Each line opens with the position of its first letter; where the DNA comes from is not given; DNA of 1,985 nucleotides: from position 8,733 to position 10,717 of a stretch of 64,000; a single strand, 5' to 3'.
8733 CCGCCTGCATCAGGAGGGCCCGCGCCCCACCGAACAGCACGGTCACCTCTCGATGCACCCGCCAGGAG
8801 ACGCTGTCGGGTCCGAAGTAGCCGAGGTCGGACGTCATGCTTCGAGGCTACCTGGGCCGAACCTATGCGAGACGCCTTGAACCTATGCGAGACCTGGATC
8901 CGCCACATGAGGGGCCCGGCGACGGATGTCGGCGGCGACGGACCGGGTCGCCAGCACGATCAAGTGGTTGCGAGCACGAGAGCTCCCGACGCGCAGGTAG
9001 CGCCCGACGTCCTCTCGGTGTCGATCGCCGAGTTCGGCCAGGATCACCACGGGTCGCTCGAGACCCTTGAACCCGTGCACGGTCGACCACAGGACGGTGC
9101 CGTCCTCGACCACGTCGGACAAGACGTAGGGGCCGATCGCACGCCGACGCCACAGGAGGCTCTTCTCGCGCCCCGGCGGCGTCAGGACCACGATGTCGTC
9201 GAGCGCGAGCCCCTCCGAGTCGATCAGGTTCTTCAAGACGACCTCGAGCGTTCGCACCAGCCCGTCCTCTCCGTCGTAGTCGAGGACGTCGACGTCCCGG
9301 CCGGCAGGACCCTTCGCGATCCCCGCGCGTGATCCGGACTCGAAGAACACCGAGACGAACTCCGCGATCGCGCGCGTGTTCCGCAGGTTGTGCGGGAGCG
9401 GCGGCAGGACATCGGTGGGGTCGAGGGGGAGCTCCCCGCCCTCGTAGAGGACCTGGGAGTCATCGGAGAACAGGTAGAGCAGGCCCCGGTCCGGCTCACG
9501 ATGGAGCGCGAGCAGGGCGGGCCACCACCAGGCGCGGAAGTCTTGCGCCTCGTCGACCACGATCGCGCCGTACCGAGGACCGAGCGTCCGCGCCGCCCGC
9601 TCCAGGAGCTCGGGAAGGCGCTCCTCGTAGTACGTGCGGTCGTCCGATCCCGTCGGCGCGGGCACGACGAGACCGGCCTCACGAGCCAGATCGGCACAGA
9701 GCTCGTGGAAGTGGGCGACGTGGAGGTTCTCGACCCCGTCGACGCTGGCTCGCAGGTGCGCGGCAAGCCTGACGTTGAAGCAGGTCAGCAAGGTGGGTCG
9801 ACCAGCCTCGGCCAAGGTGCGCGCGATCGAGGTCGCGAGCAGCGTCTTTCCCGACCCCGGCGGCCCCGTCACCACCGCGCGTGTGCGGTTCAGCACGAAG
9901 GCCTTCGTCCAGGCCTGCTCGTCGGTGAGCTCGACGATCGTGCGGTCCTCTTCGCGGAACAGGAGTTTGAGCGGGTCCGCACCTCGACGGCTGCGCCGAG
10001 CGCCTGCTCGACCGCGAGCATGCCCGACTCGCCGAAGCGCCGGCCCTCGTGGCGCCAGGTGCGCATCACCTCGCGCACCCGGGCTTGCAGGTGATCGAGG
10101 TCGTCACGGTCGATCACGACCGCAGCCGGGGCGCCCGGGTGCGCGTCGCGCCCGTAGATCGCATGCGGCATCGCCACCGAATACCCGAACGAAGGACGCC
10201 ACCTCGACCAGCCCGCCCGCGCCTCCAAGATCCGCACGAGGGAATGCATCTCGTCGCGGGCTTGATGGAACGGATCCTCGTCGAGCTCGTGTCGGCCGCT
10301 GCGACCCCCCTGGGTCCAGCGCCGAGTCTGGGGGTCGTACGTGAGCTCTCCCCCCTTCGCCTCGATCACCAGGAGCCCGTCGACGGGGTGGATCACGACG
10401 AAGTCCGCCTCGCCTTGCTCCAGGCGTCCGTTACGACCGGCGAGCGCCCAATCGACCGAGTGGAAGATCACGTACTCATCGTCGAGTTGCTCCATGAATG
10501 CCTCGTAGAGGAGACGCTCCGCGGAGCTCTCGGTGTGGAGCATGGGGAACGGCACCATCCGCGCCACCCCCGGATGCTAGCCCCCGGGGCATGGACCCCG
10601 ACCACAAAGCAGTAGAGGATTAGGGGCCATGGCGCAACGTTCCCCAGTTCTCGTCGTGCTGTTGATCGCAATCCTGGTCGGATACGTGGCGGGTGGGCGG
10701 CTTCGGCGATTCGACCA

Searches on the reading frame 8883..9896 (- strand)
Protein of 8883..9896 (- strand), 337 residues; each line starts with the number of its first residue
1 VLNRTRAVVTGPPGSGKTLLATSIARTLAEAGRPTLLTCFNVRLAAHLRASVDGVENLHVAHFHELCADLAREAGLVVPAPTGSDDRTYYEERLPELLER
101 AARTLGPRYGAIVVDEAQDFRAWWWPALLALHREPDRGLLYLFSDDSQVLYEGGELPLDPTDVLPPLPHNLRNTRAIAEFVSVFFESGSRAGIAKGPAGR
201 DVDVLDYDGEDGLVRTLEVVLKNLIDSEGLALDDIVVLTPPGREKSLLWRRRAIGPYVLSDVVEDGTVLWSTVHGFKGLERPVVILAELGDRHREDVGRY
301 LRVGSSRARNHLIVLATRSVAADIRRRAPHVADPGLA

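Call 5: search_protein_families(library=pfam, proteins=[window:8883-9896:-], max_evalue=0.01)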
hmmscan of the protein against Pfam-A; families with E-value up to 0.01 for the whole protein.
window:8883-9896:- (337 aa): 16 families
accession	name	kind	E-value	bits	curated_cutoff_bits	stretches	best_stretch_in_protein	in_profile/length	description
PF13245.12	AAA_19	-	4e-10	40.4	25.1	1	3-153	10-133/134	AAA domain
PF13191.12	AAA_16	-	2.8e-09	38.1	32.6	1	8-137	28-161/167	AAA ATPase domain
PF13401.12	AAA_22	-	4.2e-09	37.2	27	1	7-132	8-108/130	AAA domain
PF13481.12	AAA_25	-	7e-07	29.5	27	1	5-119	34-154/195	AAA domain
PF13538.12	UvrD_C_2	-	7.2e-06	26.2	27.4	1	271-314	5-51/52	UvrD-like helicase C-terminal domain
PF13604.12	AAA_30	-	1.1e-05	25.7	27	1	6-134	20-114/191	AAA domain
PF09848.15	SLFN-g3_helicase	-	2.3e-05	24.3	24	1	7-119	4-90/354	Schlafen group 3, DNA/RNA helicase domain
PF00580.27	UvrD-helicase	-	0.00012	22.3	23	0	100-152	204-254/271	UvrD/REP helicase N-terminal domain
PF00004.35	AAA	-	0.00087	20.2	21.2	1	9-29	3-23/131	ATPase family associated with various cellular activities (AAA)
PF05729.18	NACHT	-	0.00089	19.6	26.7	1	7-43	3-41/167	NACHT domain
PF01443.25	Viral_helicase1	-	0.0012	19.2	21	0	8-35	2-28/228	Viral superfamily 1 RNA helicase core domain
PF24883.2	NPHP3_N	-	0.0022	18.7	24.8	1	8-41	26-59/164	Nephrocystin 3, N-terminal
PF01078.27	Mg_chelatase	-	0.0026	17.6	20.3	1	8-49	26-67/207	Magnesium chelatase, subunit ChlI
PF20720.3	nSTAND3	-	0.0029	17.7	27.2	1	7-33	20-46/155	Novel STAND NTPase 3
PF13479.12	AAA_24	-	0.0058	16.9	27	1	5-125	3-81/195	AAA domain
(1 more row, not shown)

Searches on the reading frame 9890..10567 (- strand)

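Call 5: search_protein_families(library=pfam, proteins=[window:9890-10567:-], max_evalue=0.01)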
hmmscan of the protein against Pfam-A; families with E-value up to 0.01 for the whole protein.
window:9890-10567:- (225 aa): 1 family
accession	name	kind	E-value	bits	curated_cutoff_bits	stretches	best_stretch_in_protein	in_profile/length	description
PF08378.17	NERD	-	1e-11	45.7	22.1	1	15-114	4-95/111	Nuclease-related domain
